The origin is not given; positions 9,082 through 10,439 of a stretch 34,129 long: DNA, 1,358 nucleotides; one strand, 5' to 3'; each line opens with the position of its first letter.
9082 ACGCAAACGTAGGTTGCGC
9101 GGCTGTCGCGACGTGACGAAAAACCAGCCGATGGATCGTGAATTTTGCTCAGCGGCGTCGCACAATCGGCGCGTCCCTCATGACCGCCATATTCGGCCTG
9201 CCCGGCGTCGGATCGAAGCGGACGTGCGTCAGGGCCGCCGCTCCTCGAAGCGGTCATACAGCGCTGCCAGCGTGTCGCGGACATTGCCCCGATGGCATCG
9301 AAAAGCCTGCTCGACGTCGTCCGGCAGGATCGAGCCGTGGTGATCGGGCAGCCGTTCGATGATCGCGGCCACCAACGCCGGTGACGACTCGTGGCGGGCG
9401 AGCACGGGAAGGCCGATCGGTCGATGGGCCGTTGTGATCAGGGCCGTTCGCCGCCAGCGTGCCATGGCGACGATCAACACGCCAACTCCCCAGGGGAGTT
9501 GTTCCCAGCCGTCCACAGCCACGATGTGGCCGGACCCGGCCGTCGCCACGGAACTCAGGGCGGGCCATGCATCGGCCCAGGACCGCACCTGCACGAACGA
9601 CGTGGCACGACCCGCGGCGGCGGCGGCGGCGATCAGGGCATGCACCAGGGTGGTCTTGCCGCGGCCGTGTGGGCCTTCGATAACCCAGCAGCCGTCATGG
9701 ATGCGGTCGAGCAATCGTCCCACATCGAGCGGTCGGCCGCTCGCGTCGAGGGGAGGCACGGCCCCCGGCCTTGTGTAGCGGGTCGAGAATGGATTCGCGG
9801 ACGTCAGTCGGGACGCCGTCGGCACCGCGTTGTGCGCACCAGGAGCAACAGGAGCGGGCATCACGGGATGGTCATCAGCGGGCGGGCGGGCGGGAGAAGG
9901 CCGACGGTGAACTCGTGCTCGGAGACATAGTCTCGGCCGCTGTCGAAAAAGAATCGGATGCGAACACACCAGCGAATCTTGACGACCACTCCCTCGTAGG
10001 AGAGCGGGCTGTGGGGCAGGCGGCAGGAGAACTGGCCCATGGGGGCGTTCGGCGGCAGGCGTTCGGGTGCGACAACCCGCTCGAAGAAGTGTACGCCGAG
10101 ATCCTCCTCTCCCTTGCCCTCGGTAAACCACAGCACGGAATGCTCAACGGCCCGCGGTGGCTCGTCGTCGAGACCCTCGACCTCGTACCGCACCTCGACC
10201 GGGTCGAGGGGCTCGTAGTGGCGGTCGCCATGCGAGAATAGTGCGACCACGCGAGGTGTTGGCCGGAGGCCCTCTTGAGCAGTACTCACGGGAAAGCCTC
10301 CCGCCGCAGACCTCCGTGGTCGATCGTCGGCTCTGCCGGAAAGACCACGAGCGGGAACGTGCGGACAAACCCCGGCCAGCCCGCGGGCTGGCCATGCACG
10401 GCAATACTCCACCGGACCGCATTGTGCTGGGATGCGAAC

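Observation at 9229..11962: Tightly coupled four-gene cassette: alpha-CTD, DUF3592-like 4-TM protein, paralogous beta-domain protein and mini P-loop NTPase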

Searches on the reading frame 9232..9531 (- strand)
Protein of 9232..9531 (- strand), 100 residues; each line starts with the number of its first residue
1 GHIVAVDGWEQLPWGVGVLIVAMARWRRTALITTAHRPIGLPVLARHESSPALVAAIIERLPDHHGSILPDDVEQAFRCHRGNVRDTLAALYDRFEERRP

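Call 65: search_solved_structures(query=window:9232-9531:-, max_evalue=10, show_alignments=3)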
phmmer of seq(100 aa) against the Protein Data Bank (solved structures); distinct sequences matched with E-value up to 10: 7.
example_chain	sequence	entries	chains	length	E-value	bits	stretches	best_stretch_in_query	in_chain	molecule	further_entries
9mrs_A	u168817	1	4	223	0.18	15.3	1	14-91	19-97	Cyanocobalamin reductase / alkylcobalamin dealkylase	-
3sc0_A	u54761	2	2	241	0.21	15.1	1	15-91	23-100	Methylmalonic aciduria and homocystinuria type C protein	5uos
7wuz_A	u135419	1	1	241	0.21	15.1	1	15-91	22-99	Cyanocobalamin reductase / alkylcobalamin dealkylase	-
3sbz_A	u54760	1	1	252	0.21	15.1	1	15-91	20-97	Methylmalonic aciduria and homocystinuria type C protein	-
3som_A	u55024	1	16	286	0.27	14.7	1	15-91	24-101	Methylmalonic aciduria and homocystinuria type C protein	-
3sby_A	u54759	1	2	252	0.27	14.7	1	15-91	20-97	Methylmalonic aciduria and homocystinuria type C protein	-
8hk0_C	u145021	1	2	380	0.78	13.3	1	5-55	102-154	Dehydrogenase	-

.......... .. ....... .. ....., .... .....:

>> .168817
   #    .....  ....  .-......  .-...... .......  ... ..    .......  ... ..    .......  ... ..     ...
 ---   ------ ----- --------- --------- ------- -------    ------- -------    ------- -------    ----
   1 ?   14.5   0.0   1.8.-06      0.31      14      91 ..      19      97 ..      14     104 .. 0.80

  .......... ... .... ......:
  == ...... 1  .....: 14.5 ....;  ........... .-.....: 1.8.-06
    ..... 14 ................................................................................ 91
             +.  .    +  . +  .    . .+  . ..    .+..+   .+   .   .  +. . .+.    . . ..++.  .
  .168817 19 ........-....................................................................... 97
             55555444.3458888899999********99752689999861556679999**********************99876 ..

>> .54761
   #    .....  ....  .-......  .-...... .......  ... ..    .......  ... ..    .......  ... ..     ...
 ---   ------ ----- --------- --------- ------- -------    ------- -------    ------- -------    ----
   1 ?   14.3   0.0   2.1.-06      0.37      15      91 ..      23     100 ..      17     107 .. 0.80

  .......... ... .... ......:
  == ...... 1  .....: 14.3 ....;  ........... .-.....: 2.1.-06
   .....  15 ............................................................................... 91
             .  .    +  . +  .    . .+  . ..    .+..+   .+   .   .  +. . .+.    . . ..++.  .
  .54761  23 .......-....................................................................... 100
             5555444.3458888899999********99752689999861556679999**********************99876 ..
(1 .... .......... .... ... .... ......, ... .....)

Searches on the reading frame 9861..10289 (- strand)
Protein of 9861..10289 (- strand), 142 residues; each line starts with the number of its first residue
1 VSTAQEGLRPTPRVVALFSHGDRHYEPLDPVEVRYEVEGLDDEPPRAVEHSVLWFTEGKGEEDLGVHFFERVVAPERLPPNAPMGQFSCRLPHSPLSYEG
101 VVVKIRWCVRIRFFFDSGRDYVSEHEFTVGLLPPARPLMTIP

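Call 4: search_protein_families(library=pfam, proteins=[window:9861-10289:-], max_evalue=1)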
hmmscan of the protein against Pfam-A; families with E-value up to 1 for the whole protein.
window:9861-10289:- (142 aa): 0 families

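Call 5: search_protein_families(library=ncbifam, proteins=[window:9861-10289:-], max_evalue=1)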
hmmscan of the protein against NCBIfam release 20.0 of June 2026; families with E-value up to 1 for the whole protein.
window:9861-10289:- (142 aa): 0 families

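Call 6: search_protein_families(library=padloc, proteins=[window:9861-10289:-], max_evalue=1)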
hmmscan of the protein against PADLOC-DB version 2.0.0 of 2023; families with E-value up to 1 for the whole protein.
window:9861-10289:- (142 aa): 0 families
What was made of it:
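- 9861..10289 (-): g3: 142-aa soluble single arrestin-fold lobe with an invariant W-x-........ hairpin and an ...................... motif. No Pfam, NCBIfam or PADLOC hit (calls 4-6).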

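Call 17: find_homologous_proteins(query=A1, max_evalue=0.01)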
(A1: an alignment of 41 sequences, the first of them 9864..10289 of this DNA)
Query A1 (41 sequences) (142 aa, profile of the alignment): 2171 proteins with E <= 0.01 among 3022 candidates; the best 120 are listed.
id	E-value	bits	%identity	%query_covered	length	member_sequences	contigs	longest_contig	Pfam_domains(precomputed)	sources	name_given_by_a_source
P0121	7.6e-66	238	57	96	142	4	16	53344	-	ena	-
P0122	7.8e-66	238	60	89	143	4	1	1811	-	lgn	-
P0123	1.2e-65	237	61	99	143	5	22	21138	-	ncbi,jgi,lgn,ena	jgi:hypothetical protein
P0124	1.2e-65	237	57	96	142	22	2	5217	-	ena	-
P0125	1.3e-65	237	58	88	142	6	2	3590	-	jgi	-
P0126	1.7e-65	237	58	96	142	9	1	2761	-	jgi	jgi:hypothetical protein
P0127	1.8e-65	237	60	88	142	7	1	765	-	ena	-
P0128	1.8e-65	237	61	88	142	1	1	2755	-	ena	-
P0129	2.8e-65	236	58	96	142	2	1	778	-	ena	-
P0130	3.3e-65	236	62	96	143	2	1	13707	-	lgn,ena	-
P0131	3.6e-65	236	55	96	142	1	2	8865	-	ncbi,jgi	jgi:hypothetical protein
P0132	4.4e-65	235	61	89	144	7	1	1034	-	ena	-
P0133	4.4e-65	235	60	89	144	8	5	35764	-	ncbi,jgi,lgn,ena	ncbi:MAG: hypothetical protein RLZZ111_1993 [Planctomycetota bacterium]|jgi:hypothetical protein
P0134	4.6e-65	235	57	96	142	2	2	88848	-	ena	-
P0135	5.8e-65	235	62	88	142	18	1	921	-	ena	-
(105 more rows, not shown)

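Call 19: search_solved_structures(query=A1, max_evalue=10)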
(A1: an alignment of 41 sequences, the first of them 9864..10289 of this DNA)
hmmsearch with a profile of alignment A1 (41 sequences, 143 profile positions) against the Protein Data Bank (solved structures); distinct sequences matched with E-value up to 10: 4.
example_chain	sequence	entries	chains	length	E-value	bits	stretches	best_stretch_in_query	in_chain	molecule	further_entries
2f68_X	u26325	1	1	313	0.25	14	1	24-75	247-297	Collagen adhesin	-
4g6d_B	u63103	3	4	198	0.26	13.9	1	52-96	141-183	ORF067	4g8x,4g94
2f6a_A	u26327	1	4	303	0.31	13.7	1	24-72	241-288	Collagen adhesin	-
1amx_A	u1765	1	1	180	0.44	13.2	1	24-69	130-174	COLLAGEN ADHESIN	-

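Call 24: search_protein_families(library=pfam, alignment_id=A1, max_evalue=1)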
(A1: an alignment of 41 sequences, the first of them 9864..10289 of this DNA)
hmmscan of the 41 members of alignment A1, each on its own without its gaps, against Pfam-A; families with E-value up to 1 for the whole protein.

A. member 1, window:9864-10289:- (142 aa): 0 families

B. families by the number of members that match (of 41 scanned): 6 families
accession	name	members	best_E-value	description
PF21589.2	AP5B1_barrel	2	0.013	AP-5 complex subunit beta-1, beta-barrel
PF02752.27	Arrestin_C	2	0.035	Arrestin (or S-antigen), C-terminal domain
PF00339.34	Arrestin_N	1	0.019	Arrestin (or S-antigen), N-terminal domain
PF24869.1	DUF7734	1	0.096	Domain of unknown function (DUF7734)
PF12476.13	DUF3696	1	0.11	Protein of unknown function (DUF3696)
PF07495.19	Y_Y_Y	1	0.12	Y_Y_Y domain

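Call 32: predict_structure(alignment_id=A4)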
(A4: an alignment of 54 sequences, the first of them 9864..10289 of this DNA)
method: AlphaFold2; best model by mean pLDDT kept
length: 142 residues; sequences in the alignment: 54
mean_pLDDT: 82.4   pTM: 0.76
mean pLDDT of the five models: 82.4, 82.2, 81.6, 81.3, 79.0
residues with pLDDT >= 90: 81; 70-90: 24; 50-70: 20; < 50: 17
segments of 3 or more residues with pLDDT < 50: 1-7, 133-142
pLDDT, mean of each block of 10 residues (from residue 1): 47 94 92 95 93 80 86 96 96 67 80 95 93 48 45
secondary structure, 60 per line:
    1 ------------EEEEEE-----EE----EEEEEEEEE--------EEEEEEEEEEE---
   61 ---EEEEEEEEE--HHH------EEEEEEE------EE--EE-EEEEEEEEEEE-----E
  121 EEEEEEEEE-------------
elements in order: E13-18 E30-38 E47-57 E64-72 E84-90 E104-114 E120-129
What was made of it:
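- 9861..10289 (-): AF2 gives pLDDT 82.4 and pTM 0.76 with seven strands (call 32).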

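Call 36: fold_search(model_id=the predicted structure, library=pdb)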
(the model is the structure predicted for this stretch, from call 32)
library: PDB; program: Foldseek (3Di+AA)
matches with E <= 10: 1923; with E <= 0.001: 72
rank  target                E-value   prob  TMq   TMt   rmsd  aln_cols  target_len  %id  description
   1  4r7x_A                3.5e-06  1.00  0.57  0.55   7.2       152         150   16  Crystal structure of N-lobe of human ARRDC3(1-180) (released 2014-10-01)
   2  4gej_A                1.2e-05  1.00  0.58  0.61   4.5       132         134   17  N-terminal domain of VDUP-1 (released 2013-02-27)
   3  5cl2_A                1.4e-05  1.00  0.54  0.34   5.3       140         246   13  Crystal structure of Spo0M, sporulation control protein, from Bacillus subtilis. (released 2015-12-16)
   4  4r7x_B                1.4e-05  1.00  0.48  0.46   7.8       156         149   17  Crystal structure of N-lobe of human ARRDC3(1-180) (released 2014-10-01)
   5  5cl2_B                2.0e-05  1.00  0.53  0.33   5.4       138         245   13  Crystal structure of Spo0M, sporulation control protein, from Bacillus subtilis. (released 2015-12-16)
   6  4gei                  2.1e-05  1.00  0.55  0.54   6.2       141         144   16  N-terminal domain of VDUP-1 (released 2013-02-27)
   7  4r7v                  2.2e-05  1.00  0.53  0.51   5.6       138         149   15  Crystal structure of N-lobe of human ARRDC3(1-165) (released 2014-10-01)
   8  4gej_B                3.7e-05  1.00  0.55  0.57   5.3       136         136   18  N-terminal domain of VDUP-1 (released 2013-02-27)
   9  4gfx                  3.9e-05  1.00  0.58  0.55   5.9       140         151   15  Crystal structure of the N-terminal domain of TXNIP (released 2014-02-05)
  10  1g4m_A                5.1e-05  1.00  0.60  0.26  10.2       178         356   13  CRYSTAL STRUCTURE OF BOVINE BETA-ARRESTIN 1 (released 2001-10-03)
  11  6kl7_B                5.4e-05  1.00  0.58  0.27   8.6       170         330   12  Beta-arrestin 1 mutant S13D/T275D (released 2020-01-29)
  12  4gej_D                7.5e-05  1.00  0.58  0.62   5.6       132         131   16  N-terminal domain of VDUP-1 (released 2013-02-27)
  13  4gej_E                8.0e-05  1.00  0.51  0.51   5.3       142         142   15  N-terminal domain of VDUP-1 (released 2013-02-27)
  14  9uco_A                8.9e-05  1.00  0.58  0.26   9.1       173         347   11  Cryo-EM structure of ADGRE1-beta arrestin1-scFv30 complex (released 2026-04-08)
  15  9au7_C                1.0e-04  1.00  0.49  0.28   6.1       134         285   10  Human Retriever VPS35L/VPS29/VPS26C complex bound to SNX17 peptide (Composite Map) (released 2024-10-30)
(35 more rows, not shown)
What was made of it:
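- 9861..10289 (-): Foldseek: ARRDC3 N-lobe 3.5e-6, TXNIP N-domain 1.2e-5, Spo0M 1.4e-5, then beta-arrestin and VPS26 (call 36).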

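Call 60: find_related_loci(query=A1, collection=metagenome_contigs, flank=5000)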
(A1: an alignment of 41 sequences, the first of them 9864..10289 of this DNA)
Query A1 (142 aa) in metagenome_contigs; peptide patterns used: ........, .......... (x = any residue, [..] = any of these).
556 stretches matched a pattern; 473 encode a relative of the query (tblastn E <= 1e-3); the best 80 are kept; 80 distinct loci.
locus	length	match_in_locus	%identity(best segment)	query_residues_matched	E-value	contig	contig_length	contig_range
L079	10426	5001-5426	99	1-142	2e-93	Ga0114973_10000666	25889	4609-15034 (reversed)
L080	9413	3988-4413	99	1-142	1e-92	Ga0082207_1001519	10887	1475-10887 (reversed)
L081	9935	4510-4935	93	1-142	4e-87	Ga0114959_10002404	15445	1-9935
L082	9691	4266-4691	93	1-142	4e-87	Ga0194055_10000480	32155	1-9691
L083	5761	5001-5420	86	1-140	8e-81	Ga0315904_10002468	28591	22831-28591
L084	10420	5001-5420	85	1-140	1e-79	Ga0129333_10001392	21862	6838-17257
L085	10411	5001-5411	86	1-137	5e-78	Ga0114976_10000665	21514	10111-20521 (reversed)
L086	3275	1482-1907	85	1-142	3e-78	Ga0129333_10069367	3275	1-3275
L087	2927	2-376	94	18-142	3e-77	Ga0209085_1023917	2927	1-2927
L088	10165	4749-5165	83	1-139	6e-76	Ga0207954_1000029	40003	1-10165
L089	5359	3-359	93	24-142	4e-73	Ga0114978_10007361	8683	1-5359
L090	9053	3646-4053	67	1-136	5e-59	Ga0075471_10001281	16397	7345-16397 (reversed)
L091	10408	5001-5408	68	1-136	1e-58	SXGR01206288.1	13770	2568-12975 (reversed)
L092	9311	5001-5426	67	1-142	2e-58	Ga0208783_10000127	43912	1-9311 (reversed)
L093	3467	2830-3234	67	1-135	3e-57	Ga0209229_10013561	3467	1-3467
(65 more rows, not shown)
